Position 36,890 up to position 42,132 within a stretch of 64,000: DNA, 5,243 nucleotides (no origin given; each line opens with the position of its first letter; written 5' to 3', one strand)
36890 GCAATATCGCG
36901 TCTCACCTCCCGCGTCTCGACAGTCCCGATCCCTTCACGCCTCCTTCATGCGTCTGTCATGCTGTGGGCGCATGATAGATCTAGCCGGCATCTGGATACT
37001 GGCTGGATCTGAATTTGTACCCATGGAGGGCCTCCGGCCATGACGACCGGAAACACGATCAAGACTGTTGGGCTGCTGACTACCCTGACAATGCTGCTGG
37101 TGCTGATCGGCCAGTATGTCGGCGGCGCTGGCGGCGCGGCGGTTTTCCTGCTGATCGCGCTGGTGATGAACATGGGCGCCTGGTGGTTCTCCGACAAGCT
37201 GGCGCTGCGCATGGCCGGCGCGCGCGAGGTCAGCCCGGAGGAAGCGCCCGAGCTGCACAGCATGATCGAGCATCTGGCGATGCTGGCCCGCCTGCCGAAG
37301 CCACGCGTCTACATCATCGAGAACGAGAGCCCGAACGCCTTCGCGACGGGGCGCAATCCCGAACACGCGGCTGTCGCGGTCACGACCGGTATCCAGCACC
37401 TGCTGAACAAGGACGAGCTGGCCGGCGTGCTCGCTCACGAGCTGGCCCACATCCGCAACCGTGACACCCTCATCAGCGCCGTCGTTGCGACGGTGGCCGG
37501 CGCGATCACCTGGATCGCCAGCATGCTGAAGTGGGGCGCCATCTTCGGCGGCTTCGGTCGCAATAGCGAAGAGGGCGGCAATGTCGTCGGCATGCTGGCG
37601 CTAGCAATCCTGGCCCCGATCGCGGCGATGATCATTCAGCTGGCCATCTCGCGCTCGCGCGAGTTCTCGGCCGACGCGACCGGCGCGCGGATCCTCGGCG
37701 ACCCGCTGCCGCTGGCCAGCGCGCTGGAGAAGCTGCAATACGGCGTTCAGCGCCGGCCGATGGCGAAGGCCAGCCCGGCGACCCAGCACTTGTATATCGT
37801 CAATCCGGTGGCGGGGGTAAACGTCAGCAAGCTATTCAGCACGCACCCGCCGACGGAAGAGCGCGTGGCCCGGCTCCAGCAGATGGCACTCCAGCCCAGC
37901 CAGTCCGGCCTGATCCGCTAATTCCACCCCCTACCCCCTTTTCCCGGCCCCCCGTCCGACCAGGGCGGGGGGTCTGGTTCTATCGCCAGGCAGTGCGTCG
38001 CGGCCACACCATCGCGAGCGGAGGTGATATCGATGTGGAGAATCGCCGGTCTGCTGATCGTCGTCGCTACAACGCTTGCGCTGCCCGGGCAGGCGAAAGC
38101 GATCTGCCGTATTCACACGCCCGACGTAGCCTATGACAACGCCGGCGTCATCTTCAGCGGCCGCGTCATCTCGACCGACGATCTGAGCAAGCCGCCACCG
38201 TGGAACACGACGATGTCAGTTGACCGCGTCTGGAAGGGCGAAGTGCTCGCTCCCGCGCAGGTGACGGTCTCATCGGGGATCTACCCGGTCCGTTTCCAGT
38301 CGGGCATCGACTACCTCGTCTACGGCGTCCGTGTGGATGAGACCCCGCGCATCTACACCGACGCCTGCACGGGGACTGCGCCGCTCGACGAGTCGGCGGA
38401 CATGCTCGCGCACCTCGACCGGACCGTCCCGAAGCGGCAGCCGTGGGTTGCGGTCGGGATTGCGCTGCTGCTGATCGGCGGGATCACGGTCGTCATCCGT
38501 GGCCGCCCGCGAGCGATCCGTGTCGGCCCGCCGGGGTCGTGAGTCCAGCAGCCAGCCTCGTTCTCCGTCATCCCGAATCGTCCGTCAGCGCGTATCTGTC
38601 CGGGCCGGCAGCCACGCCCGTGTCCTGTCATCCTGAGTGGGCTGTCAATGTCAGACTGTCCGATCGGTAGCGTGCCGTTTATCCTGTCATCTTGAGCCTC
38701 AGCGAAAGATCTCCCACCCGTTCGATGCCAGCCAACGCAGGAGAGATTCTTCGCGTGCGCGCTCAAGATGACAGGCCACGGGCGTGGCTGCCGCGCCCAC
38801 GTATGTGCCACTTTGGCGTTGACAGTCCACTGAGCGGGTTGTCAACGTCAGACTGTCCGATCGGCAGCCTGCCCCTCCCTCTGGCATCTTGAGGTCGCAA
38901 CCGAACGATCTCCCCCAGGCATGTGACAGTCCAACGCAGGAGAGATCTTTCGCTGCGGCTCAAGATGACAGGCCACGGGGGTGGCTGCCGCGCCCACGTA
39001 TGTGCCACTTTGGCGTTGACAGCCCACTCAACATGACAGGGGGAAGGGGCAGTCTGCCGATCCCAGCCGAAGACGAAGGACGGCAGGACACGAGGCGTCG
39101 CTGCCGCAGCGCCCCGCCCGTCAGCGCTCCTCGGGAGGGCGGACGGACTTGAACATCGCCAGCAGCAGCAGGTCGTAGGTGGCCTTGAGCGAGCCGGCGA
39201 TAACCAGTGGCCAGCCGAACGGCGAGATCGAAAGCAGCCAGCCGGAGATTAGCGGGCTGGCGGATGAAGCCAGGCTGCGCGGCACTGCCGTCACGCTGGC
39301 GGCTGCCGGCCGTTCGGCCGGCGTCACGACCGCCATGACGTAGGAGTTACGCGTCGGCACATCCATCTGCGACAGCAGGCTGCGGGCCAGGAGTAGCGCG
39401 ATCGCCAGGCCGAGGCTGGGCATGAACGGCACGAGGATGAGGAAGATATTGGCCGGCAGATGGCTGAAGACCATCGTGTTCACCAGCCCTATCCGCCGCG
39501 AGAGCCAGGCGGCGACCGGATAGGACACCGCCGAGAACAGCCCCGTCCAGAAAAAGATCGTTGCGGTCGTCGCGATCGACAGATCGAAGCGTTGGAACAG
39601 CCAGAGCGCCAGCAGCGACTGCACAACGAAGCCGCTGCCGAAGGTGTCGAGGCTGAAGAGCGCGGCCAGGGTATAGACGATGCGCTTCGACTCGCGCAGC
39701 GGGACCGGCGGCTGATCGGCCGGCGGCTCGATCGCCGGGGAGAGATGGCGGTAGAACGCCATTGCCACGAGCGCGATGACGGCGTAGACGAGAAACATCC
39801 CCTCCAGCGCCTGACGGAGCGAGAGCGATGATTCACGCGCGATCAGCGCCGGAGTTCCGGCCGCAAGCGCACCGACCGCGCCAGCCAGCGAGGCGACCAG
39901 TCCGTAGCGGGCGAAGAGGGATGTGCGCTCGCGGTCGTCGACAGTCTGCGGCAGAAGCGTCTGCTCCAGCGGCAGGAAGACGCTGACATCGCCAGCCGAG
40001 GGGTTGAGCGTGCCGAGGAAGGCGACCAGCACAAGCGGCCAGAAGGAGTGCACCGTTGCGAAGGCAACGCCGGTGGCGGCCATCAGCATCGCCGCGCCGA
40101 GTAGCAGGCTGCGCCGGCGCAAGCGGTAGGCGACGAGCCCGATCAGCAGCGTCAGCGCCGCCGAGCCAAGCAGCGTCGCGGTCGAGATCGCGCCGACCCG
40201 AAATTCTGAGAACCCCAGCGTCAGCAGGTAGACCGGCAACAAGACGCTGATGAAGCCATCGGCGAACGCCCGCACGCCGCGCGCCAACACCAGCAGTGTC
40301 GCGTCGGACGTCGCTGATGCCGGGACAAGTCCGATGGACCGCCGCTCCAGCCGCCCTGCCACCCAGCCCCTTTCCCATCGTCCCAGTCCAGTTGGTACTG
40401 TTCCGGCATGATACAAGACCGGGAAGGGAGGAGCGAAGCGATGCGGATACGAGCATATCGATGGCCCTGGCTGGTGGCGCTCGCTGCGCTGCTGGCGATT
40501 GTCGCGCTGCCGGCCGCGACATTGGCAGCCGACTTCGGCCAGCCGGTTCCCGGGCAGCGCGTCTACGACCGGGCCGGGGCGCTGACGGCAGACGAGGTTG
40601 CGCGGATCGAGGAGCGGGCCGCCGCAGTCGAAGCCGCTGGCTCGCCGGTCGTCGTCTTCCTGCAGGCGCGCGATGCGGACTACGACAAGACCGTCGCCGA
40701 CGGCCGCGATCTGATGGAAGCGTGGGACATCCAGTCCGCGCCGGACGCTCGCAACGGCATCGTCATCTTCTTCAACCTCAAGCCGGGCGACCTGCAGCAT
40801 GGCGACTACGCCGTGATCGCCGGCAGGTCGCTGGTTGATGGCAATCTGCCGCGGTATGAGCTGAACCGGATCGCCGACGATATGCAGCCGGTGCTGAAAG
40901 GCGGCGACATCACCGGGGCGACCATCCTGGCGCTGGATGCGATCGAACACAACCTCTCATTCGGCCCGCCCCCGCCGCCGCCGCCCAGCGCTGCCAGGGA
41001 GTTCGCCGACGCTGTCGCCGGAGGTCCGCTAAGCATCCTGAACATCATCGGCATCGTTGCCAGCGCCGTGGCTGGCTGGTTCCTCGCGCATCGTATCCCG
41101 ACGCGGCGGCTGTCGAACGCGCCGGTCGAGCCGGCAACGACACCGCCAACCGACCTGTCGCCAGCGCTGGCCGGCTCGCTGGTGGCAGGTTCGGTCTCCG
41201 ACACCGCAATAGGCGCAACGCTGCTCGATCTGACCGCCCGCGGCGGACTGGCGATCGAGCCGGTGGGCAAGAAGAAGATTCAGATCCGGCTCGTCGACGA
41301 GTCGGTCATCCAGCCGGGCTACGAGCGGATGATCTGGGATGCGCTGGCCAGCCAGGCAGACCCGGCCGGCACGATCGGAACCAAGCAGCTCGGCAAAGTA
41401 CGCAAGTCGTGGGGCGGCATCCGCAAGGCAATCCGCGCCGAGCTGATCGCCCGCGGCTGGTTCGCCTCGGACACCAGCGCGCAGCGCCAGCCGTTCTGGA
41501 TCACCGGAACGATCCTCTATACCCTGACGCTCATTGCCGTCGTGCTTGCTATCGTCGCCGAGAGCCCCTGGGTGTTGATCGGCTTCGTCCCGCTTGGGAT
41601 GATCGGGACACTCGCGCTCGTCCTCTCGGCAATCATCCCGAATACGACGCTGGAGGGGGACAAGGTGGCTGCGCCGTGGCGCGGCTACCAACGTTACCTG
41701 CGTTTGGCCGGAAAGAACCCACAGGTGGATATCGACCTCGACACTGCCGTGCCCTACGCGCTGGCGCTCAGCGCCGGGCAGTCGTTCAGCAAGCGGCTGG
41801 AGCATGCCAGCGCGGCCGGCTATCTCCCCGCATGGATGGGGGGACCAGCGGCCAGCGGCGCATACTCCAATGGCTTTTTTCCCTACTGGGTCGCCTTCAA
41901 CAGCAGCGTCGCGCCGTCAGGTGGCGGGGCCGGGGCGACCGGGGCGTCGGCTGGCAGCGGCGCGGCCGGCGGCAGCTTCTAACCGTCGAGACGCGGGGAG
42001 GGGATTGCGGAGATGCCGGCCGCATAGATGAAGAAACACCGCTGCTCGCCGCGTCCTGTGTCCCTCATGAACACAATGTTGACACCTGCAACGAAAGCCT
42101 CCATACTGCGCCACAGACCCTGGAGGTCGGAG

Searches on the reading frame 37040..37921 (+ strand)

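Call 74: search_protein_families(library=pfam, proteins=[window:37040-37921:+])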
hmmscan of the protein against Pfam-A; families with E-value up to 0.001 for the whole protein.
window:37040-37921:+ (293 aa): 2 families
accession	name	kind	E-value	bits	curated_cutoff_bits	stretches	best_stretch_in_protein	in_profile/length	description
PF01435.24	Peptidase_M48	-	1.2e-36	126.8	20.3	1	67-282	2-185/186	Peptidase family M48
PF05569.17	Peptidase_M56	-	0.00011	21.9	31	1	113-159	179-224/296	BlaR1 peptidase M56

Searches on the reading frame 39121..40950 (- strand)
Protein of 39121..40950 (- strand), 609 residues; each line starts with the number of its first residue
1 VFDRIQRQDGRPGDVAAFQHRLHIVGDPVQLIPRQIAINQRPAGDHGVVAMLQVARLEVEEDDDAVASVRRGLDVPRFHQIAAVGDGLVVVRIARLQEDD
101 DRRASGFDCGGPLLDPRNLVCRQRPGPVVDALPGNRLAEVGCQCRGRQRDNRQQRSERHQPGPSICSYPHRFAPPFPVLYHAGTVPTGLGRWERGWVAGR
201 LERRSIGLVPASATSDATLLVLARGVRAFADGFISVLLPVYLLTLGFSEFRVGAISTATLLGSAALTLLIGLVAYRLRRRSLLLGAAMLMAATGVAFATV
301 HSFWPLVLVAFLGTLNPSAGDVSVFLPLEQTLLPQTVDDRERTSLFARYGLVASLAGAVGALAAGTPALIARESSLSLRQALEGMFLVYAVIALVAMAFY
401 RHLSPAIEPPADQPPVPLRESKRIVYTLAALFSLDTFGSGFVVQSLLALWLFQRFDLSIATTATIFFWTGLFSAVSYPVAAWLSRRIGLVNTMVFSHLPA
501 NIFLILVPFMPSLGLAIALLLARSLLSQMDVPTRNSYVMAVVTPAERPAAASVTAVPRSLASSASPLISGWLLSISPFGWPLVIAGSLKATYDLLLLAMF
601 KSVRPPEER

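Call 74: search_protein_families(library=pfam, proteins=[window:39121-40950:-])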
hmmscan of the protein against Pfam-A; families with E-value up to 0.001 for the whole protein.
window:39121-40950:- (609 aa): 1 family
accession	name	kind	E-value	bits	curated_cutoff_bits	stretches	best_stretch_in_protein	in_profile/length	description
PF07690.21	MFS_1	-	8.1e-26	91.2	33.4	2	221-520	2-298/347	Major Facilitator Superfamily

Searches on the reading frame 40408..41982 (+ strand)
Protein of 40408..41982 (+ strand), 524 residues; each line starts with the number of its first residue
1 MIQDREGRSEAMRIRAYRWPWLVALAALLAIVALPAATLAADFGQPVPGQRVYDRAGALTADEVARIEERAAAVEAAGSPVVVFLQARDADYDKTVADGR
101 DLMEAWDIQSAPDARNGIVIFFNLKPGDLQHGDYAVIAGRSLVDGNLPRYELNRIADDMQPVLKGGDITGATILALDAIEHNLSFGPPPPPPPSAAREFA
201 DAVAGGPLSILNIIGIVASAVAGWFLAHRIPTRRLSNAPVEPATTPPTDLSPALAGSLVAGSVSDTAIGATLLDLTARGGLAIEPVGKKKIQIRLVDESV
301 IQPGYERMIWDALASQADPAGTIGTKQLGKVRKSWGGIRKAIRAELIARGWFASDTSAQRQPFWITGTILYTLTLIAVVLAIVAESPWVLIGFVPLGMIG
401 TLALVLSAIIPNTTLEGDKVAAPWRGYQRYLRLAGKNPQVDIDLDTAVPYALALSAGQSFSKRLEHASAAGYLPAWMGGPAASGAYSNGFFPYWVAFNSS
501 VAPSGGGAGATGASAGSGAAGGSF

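Call 74: search_protein_families(library=pfam, proteins=[window:40408-41982:+])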
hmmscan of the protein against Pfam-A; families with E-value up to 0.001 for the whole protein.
window:40408-41982:+ (524 aa): 2 families
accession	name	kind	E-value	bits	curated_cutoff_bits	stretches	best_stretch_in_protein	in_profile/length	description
PF20990.2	DUF2207_C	-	3.9e-24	86.2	33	1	246-459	8-242/247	Predicted membrane protein (DUF2207) C-terminal domain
PF04536.20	TPM_phosphatase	-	1.6e-11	44.7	22.1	1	52-180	1-123/125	TPM domain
